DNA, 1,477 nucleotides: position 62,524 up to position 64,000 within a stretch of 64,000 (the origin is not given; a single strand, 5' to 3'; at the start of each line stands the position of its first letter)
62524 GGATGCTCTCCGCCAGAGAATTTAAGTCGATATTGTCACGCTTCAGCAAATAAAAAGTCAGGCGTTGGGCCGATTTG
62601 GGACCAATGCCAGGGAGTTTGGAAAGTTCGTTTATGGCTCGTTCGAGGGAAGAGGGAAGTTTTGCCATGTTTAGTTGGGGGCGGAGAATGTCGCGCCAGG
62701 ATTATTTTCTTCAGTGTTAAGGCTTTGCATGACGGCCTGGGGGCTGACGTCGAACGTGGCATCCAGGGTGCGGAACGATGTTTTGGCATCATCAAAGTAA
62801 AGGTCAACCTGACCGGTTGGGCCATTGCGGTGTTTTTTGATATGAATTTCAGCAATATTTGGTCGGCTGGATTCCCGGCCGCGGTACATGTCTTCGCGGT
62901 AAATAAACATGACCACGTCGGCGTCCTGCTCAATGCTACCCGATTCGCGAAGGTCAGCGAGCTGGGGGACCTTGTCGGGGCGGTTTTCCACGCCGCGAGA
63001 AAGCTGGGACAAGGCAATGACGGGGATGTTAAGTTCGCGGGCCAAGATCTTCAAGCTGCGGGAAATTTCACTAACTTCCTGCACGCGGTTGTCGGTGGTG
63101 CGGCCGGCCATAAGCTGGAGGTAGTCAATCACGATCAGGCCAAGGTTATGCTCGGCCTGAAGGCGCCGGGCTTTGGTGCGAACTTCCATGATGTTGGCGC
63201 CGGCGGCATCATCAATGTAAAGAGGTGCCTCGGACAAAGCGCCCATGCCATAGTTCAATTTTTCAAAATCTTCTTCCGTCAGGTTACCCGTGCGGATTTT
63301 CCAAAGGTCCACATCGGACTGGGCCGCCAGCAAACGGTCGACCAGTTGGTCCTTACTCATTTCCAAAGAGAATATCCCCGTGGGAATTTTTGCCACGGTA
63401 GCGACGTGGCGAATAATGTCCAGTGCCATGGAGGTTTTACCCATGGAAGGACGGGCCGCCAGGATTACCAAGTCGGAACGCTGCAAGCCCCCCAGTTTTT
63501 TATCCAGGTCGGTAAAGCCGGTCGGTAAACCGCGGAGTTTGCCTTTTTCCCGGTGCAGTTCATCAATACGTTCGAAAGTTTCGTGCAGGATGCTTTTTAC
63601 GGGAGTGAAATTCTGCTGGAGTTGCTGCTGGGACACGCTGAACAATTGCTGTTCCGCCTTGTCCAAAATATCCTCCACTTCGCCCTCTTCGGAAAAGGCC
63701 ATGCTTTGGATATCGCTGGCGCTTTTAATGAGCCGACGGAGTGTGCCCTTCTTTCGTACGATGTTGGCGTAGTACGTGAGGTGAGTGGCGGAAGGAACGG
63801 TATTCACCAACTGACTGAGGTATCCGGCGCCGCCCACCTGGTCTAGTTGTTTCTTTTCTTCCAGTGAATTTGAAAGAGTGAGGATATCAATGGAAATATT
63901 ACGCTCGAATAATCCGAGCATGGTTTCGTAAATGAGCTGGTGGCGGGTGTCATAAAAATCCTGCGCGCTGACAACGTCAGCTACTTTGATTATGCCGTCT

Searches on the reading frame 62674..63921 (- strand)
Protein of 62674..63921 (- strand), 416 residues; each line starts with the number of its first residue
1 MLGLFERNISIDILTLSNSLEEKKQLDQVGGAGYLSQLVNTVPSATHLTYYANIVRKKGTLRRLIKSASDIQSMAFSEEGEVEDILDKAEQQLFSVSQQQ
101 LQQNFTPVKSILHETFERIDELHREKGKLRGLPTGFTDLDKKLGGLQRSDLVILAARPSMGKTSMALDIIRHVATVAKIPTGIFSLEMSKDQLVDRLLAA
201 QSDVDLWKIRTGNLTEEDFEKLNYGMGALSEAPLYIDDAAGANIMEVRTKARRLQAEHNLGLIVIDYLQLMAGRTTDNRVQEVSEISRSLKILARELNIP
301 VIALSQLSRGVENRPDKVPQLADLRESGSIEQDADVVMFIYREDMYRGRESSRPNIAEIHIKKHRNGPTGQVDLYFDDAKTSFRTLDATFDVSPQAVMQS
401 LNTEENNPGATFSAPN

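Call 91: search_protein_families(library=pfam, proteins=[window:62674-63921:-], max_evalue=0.00001)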
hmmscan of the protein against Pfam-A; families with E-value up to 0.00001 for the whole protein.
window:62674-63921:- (416 aa): 3 families
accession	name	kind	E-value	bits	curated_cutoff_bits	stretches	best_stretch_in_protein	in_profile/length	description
PF03796.21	DnaB_C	-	1.6e-108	362.4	27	1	131-384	1-254/255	DnaB-like helicase C terminal domain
PF13481.12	AAA_25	-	2e-15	57.4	27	1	142-307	25-190/195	AAA domain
PF00772.26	DnaB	-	2e-13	50.7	23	1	1-56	47-102/103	DnaB-like helicase N terminal domain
